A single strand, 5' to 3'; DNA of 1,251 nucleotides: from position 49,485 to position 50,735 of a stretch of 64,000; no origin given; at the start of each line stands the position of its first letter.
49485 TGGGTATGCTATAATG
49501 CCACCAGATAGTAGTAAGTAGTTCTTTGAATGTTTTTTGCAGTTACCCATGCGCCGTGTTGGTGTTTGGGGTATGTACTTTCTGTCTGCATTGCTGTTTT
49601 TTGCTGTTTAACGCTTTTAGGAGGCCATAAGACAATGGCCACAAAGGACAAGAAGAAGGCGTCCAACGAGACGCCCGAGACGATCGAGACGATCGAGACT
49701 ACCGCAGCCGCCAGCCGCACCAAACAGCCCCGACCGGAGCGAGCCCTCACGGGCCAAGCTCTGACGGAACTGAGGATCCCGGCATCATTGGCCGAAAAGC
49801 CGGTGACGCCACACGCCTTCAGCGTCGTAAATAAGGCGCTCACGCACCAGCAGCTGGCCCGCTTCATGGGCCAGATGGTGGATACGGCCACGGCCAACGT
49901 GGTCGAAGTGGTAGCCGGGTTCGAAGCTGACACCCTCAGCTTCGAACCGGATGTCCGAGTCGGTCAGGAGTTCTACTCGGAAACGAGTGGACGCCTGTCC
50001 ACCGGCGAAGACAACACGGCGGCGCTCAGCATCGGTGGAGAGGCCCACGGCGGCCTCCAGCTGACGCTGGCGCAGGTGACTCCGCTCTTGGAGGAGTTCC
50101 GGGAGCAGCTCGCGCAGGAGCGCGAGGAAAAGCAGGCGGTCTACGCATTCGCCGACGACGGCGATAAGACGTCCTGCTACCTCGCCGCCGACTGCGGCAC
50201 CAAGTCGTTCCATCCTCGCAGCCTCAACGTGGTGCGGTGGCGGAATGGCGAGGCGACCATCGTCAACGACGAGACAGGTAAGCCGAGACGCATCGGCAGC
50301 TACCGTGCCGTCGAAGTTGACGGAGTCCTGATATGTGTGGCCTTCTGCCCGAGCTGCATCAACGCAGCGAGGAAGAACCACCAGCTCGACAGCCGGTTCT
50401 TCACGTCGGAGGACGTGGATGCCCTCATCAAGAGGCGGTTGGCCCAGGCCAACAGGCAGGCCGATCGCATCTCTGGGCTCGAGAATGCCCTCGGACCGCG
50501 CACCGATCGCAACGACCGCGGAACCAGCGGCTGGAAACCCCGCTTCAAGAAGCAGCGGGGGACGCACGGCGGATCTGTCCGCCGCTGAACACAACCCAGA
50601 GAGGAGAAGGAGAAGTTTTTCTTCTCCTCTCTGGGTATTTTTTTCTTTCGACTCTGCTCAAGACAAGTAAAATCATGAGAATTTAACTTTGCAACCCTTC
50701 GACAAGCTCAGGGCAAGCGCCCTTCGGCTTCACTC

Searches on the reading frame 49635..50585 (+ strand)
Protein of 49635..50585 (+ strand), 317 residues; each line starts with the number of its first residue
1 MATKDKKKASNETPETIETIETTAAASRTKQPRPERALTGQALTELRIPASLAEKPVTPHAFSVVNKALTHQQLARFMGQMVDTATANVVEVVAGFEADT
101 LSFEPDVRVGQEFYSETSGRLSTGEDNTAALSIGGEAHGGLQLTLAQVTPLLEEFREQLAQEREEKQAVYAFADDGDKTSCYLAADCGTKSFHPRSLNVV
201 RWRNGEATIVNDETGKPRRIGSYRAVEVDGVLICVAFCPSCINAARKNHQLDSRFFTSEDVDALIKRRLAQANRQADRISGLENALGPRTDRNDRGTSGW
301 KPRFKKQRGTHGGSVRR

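Call 40: search_protein_families(library=pfam, max_evalue=0.1, proteins=[window:49635-50585:+])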
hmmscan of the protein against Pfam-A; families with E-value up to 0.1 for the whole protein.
window:49635-50585:+ (317 aa): 2 families
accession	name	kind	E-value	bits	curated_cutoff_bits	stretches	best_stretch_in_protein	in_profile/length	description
PF20000.4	fvmX2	-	0.0071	16.3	27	1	63-139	32-108/261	FtsH ternary system domain X2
PF24269.1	DUF7467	-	0.06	14.5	27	0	73-125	23-73/116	Domain of unknown function (DUF7467)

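Call 82: list_cluster_members(proteins=[window:10915-11088:+, window:11262-11447:-, window:10629-10730:+, window:49635-50585:+, window:10148-10396:-, window:10314-10442:-, window:9505-10011:+])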
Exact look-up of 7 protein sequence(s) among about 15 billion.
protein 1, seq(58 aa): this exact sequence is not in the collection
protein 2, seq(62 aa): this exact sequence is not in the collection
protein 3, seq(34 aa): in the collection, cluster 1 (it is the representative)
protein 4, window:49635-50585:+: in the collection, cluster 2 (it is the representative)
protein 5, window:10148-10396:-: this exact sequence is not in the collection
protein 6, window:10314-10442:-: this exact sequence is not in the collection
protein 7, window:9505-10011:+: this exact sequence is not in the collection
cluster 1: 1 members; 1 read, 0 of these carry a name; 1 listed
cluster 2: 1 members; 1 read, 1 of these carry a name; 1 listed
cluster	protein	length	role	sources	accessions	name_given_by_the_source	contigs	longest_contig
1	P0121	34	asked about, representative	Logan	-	-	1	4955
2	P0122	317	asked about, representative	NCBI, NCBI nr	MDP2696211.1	MAG: hypothetical protein Q8O87_03120 [bacterium] | hypothetical protein [bacterium]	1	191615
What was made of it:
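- On Protein-coding gene or recent pseudogene: The ORFs are not in the 15-billion-protein collection (call 82).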
